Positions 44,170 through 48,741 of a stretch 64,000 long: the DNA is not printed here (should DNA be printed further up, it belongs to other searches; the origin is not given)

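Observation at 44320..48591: Giant (1423 aa) uncharacterised protein with a C-terminal Pol-beta/CD-NTase-like nucleotidyltransferase motif, upstream of xerD and deoB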

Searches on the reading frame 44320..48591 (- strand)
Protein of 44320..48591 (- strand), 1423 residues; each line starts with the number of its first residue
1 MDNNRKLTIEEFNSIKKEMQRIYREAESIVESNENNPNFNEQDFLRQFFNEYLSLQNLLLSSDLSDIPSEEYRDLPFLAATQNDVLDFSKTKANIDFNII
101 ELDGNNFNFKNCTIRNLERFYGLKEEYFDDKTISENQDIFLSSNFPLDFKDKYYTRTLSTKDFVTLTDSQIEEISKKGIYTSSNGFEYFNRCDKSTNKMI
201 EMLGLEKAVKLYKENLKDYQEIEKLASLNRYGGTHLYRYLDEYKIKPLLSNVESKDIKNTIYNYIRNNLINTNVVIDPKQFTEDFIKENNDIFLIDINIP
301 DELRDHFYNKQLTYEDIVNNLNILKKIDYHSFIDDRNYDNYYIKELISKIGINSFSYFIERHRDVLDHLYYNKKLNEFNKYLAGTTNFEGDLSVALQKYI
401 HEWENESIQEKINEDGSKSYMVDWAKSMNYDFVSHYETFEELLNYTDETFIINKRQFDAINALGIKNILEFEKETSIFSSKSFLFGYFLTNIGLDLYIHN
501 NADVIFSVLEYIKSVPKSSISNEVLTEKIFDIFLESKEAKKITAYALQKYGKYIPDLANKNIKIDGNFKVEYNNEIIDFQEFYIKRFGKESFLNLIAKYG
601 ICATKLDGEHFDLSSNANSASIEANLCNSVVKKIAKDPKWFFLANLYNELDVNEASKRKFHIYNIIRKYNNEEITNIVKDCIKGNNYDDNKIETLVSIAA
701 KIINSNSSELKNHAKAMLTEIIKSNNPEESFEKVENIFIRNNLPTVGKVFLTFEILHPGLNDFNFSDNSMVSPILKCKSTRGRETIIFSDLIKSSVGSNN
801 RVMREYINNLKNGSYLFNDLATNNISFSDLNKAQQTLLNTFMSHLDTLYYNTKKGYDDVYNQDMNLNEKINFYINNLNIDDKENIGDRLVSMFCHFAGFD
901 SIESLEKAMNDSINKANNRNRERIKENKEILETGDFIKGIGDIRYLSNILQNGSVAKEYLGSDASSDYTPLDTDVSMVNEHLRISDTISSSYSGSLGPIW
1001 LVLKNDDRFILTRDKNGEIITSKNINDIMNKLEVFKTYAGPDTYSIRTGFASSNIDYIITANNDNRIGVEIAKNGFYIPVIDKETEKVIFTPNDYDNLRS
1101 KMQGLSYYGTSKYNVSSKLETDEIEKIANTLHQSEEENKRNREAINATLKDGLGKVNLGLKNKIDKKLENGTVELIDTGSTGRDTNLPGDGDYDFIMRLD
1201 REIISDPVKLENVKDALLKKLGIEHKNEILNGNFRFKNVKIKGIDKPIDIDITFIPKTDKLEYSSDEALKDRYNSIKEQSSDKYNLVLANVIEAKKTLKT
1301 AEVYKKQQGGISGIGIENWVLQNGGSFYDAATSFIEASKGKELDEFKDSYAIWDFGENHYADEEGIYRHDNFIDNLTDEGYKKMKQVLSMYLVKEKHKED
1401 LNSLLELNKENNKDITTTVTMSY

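Call 5: search_protein_families(library=pfam, proteins=[window:44320-48591:-], max_evalue=0.01)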
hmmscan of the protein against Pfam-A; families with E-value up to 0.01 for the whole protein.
window:44320-48591:- (1423 aa): 1 family
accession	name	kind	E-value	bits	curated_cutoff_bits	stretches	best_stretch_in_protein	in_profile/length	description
PF02961.22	SAM_BAF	-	0.0029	18.5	25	0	1373-1412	31-70/88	Barrier to autointegration factor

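Call 6: search_protein_families(library=ncbifam, proteins=[window:44320-48591:-], max_evalue=0.01)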
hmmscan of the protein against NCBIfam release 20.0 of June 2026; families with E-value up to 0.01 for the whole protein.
window:44320-48591:- (1423 aa): 0 families

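Call 7: find_homologous_proteins(query=window:44320-48591:-)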
Query window:44320-48591:- (1423 aa): 26 proteins with E <= 0.001 among 8000 candidates.
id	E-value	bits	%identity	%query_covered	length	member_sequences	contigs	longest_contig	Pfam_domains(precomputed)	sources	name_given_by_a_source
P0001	0.0e+0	3135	100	100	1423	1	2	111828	-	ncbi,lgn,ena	-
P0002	0.0e+0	2548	81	100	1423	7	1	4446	-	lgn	-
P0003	0.0e+0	2067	65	100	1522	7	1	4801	-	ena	-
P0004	0.0e+0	2060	63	45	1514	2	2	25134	-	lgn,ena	-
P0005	1.9e-198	680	49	50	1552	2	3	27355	-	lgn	-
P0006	1.1e-122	429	35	52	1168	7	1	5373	-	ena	-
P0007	1.5e-99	353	30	53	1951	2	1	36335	-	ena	-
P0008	2.6e-99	352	34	50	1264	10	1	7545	-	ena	-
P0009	4.2e-68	248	30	45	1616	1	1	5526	-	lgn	-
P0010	3.6e-62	229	31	45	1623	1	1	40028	-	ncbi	-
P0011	7.5e-61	224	30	45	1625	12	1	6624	-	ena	-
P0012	6.9e-55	205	29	44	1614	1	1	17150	-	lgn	-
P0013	1.2e-53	200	28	42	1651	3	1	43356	-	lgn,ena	-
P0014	1.1e-50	191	29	42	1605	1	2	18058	-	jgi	-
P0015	3.9e-49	185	27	42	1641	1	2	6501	-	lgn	-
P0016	7.1e-44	168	31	43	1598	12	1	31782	-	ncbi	-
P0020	2.7e-28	116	30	35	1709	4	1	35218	-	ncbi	-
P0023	1.2e-11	61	29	26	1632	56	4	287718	-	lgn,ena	-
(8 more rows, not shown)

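Call 8: search_solved_structures(query=window:44320-48591:-, max_evalue=10, show_alignments=3)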
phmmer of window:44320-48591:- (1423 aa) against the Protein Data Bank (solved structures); distinct sequences matched with E-value up to 10: 0.

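Call 19: find_encoding_contigs(protein=P0001, flank=10000, max_places=3)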
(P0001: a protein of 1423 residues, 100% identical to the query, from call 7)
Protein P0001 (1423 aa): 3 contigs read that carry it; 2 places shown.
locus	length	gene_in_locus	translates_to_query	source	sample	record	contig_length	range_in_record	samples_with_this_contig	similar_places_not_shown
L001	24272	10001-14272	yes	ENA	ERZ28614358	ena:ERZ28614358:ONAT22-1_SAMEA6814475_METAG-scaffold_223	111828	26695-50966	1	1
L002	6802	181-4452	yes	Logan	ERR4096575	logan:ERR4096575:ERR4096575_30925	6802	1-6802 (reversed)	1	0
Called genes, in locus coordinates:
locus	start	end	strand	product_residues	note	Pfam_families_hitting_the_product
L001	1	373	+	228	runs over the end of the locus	PF00899:ThiF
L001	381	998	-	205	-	PF01726:LexA_DNA_bind, PF00717:Peptidase_S24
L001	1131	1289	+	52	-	-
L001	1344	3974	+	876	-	PF02739:5_3_exonuc_N, PF01367:5_3_exonuc, PF22619:DNA_polI_exo1, PF00476:DNA_pol_A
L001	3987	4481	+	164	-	PF13302:Acetyltransf_3 (faint), PF00583:Acetyltransf_1, PF13527:Acetyltransf_9 (weak), PF13673:Acetyltransf_10 (weak), PF13508:Acetyltransf_7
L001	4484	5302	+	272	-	PF01149:Fapy_DNA_glyco, PF06831:H2TH, PF06827:zf-FPG_IleRS (weak)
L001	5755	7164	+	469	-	PF00224:PK, PF03328:HpcH_HpaI (weak), PF02887:PK_C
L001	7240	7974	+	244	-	PF03575:Peptidase_S51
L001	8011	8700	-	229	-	PF00625:Guanylate_kin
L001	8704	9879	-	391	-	PF05636:HIGH_NTase1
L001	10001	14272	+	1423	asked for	-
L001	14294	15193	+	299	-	PF02899:Phage_int_SAM_1, PF00589:Phage_integrase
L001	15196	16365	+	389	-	PF01676:Metalloenzyme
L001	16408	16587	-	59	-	PF07561:DUF1540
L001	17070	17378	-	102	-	-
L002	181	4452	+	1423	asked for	-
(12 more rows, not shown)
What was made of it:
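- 44320..48591 (-): Complete gene for the 1423-aa protein (stop codon included). An identical protein is called on ENA and Logan contigs (calls 7, 19).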

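Call 40: search_protein_families(library=pfam, proteins=[P0009, P0016, P0020, P0023, P0007], max_evalue=0.01)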
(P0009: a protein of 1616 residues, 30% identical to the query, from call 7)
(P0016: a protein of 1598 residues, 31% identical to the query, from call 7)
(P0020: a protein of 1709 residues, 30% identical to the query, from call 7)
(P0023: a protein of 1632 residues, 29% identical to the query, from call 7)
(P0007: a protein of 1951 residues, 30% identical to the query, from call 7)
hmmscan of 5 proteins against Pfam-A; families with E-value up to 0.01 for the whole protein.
P0009 (1616 aa): 0 families

P0016 (1598 aa): 0 families

P0020 (1709 aa): 1 family
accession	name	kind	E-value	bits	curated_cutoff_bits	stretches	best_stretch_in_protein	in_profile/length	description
PF23558.1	TPR_P4H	-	0.0051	17.3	27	0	147-189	14-56/91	Prolyl 4-hydroxylase peptide-substrate-binding domain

P0023 (1632 aa): 2 families
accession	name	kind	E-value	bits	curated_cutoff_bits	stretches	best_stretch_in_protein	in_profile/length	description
PF09851.14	SHOCT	-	0.0039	17.3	27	0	1385-1402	6-23/28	Short C-terminal domain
PF18262.7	PhetRS_B1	-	0.0065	17.1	26.8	0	677-712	11-46/83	Phe-tRNA synthetase beta subunit B1 domain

P0007 (1951 aa): 0 families

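Call 57: search_protein_families(library=padloc, proteins=[window:44320-48591:-, P0009], max_evalue=1)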
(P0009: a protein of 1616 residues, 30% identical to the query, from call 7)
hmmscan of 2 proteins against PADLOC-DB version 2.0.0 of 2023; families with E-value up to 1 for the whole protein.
window:44320-48591:- (1423 aa): 1 family
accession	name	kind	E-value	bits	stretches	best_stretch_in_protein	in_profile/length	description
PDLC00776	Cyclase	-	0.0065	13.9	1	1161-1220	30-92/287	oligonucleotide-cyclase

P0009 (1616 aa): 0 families

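Call 58: search_protein_families(library=phrogs, proteins=[window:44320-48591:-, P0009], max_evalue=1)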
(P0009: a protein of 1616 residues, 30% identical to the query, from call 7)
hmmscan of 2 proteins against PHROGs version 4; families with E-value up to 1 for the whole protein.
window:44320-48591:- (1423 aa): 1 family
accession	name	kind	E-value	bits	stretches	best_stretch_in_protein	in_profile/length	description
phrog_3111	-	unknown function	0.25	12.2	0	714-729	4-19/54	-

P0009 (1616 aa): 2 families
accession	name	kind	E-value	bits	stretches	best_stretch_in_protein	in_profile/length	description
phrog_1691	-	unknown function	0.12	13.6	1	1277-1326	15-64/102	-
phrog_22984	-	unknown function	0.14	13.7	0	1371-1387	37-53/74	-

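Call 81: find_encoding_contigs(protein=P0005, flank=10000, max_places=2)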
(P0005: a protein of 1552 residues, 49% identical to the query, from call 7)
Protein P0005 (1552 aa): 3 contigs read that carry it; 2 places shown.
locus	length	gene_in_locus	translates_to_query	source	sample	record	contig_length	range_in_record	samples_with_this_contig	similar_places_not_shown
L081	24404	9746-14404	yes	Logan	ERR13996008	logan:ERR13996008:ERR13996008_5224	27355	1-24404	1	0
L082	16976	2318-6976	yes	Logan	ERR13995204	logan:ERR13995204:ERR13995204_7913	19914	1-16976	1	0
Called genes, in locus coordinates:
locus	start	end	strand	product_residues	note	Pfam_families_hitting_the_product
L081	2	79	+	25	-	?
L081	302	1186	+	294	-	PF01745:IPT, PF01715:IPPT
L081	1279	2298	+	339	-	-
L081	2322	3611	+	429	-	PF00919:UPF0004, PF04055:Radical_SAM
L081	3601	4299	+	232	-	PF08713:DNA_alkylation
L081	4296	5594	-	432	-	PF01943:Polysacc_synt, PF13440:Polysacc_synt_3 (weak), PF01554:MatE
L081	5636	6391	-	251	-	-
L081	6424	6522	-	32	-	-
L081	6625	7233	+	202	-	PF01944:SpoIIM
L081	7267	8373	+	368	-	PF02540:NAD_synthase (weak), PF03054:tRNA_Me_trans, PF06508:QueC (faint), PF20259:tRNA_Me_trans_M, PF20258:tRNA_Me_trans_C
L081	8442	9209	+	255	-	-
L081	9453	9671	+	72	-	-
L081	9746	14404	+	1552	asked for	-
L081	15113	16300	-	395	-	-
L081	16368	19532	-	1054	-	PF12773:DZR (weak), PF12773:DZR, PF13240:Zn_Ribbon_1 (weak), PF12773:DZR (weak), PF13240:Zn_Ribbon_1, PF12773:DZR (weak), PF13240:Zn_Ribbon_1 (weak), PF13248:Zn_ribbon_3 (weak), +7 more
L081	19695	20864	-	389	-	PF00884:Sulfatase (faint), PF01676:Metalloenzyme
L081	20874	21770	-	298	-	PF02899:Phage_int_SAM_1, PF13495:Phage_int_SAM_4 (weak), PF00589:Phage_integrase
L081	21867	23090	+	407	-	PF05496:RuvB_N, PF13177:DNA_pol3_delta2 (faint), PF13173:AAA_14 (weak), PF13191:AAA_16 (faint), PF00004:AAA, PF16193:AAA_assoc_2, PF17856:TIP49_C (weak), PF12002:MgsA_C, +1 more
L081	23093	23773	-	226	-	PF01048:PNP_UDP_1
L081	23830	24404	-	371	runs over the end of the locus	PF00226:DnaJ, PF01556:DnaJ_C, PF00684:DnaJ_CXXCXGXG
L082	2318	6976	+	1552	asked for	-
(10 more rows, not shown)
